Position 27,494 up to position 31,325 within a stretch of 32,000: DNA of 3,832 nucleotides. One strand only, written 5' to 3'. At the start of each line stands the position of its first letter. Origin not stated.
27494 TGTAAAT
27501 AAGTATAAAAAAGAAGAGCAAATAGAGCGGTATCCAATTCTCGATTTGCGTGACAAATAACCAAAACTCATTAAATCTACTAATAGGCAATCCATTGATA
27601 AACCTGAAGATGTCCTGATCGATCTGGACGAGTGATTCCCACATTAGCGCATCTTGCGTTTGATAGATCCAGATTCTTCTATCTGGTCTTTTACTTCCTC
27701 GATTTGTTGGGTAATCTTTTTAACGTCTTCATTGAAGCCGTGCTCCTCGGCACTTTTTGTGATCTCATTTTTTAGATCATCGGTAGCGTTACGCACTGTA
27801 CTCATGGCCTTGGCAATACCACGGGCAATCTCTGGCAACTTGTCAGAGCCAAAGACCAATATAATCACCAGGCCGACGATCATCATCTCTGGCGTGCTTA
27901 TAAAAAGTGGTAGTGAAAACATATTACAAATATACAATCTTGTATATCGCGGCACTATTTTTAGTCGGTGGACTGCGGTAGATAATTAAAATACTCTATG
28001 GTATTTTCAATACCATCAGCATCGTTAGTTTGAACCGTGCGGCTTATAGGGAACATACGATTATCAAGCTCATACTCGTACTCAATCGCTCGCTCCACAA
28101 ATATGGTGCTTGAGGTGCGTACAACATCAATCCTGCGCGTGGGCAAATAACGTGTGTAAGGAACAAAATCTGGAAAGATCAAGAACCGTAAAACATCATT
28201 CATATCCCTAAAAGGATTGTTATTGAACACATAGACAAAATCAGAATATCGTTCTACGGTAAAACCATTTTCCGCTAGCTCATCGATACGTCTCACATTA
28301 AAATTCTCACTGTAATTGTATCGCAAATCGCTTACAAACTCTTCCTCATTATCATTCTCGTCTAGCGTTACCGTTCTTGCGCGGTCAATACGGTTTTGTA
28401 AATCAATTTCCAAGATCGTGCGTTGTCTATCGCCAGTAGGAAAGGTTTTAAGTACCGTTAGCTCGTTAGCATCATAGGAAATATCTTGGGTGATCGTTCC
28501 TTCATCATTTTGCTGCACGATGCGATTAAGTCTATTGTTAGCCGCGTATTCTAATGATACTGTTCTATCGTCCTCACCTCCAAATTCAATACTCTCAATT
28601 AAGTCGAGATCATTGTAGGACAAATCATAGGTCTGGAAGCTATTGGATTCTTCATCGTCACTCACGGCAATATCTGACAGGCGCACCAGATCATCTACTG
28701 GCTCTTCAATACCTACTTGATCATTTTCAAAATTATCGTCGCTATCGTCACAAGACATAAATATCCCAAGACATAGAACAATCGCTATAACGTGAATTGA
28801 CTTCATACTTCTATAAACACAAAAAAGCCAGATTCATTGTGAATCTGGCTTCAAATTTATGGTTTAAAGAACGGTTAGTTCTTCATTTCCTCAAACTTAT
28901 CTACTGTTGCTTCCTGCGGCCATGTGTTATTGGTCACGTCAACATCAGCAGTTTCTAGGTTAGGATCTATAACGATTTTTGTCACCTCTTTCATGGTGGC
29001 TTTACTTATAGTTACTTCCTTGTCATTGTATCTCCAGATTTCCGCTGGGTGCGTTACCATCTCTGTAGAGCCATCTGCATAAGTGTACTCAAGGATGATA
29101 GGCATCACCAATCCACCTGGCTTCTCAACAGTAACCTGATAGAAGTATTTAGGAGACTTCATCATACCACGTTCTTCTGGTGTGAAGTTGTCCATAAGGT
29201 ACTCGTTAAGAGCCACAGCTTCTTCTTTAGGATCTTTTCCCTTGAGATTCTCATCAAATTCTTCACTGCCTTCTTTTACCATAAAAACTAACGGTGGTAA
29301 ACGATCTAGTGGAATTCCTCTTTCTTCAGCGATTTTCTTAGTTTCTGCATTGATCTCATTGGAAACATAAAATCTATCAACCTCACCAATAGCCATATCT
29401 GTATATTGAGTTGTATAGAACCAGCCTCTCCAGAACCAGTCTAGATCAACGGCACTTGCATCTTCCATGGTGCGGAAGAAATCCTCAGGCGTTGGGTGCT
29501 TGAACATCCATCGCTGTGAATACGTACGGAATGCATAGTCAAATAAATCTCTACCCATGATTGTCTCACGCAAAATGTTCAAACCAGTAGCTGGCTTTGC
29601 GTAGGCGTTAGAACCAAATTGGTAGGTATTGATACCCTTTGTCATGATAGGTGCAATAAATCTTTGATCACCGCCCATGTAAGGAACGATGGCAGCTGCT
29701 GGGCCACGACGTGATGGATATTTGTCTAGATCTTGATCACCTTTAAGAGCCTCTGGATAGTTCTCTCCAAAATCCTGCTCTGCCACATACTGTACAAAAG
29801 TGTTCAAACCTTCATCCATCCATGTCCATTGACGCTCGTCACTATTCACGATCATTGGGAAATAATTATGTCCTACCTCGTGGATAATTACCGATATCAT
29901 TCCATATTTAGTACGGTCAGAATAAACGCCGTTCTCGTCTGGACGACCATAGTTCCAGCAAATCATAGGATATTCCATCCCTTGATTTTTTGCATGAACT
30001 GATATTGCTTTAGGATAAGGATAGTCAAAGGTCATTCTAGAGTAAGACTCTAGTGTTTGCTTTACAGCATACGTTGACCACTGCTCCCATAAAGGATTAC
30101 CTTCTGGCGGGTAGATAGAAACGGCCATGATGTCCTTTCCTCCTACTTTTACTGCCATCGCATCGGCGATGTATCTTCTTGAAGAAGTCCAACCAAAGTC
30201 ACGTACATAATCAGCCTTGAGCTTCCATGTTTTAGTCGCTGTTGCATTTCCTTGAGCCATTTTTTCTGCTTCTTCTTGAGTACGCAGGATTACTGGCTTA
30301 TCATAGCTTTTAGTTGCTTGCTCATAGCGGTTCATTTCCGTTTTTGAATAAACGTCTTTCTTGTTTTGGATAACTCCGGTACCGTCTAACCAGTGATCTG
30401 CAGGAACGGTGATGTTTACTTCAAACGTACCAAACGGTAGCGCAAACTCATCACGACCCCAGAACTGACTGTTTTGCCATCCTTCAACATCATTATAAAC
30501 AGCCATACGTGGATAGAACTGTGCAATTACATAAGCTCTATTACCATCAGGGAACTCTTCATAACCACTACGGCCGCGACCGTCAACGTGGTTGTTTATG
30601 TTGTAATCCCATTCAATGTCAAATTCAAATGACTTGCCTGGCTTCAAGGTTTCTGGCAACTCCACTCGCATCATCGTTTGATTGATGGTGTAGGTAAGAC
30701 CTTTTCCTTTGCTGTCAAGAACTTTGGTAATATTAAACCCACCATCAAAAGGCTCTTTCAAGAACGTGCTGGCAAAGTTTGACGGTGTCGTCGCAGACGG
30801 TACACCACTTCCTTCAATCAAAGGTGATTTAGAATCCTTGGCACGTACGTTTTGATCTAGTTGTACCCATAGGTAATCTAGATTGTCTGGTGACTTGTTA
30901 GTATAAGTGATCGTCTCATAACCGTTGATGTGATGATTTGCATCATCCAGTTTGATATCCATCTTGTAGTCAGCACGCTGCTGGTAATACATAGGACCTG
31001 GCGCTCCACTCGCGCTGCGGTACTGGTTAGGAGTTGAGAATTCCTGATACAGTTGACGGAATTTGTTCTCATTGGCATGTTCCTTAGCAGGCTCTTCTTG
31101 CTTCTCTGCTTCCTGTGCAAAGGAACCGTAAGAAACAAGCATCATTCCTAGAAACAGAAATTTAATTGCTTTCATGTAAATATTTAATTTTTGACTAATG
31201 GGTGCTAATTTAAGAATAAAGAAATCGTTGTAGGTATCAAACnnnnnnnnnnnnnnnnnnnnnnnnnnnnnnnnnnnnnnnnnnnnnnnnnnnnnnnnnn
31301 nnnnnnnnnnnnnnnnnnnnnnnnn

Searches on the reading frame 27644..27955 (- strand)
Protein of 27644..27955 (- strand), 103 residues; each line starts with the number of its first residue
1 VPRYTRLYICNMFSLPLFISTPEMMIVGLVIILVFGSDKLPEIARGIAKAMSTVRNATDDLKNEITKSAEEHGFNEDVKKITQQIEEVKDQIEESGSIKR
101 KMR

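Call 90: search_protein_families(library=pfam, proteins=[window:27644-27955:-], max_evalue=0.001)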
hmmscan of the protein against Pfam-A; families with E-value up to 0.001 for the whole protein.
window:27644-27955:- (103 aa): 1 family
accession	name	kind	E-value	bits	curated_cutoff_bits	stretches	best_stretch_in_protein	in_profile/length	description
PF02416.21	TatA_B_E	-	6e-14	51.5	21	1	19-71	1-53/53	mttA/Hcf106 family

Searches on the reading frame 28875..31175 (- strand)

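Call 90: search_protein_families(library=pfam, proteins=[window:28875-31175:-], max_evalue=0.001)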
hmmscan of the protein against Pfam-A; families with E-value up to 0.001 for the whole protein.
window:28875-31175:- (766 aa): 1 family
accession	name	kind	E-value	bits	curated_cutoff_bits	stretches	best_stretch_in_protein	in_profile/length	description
PF01433.26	Peptidase_M1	-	4.6e-12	46.5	27.7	1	381-585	17-218/218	Peptidase family M1 domain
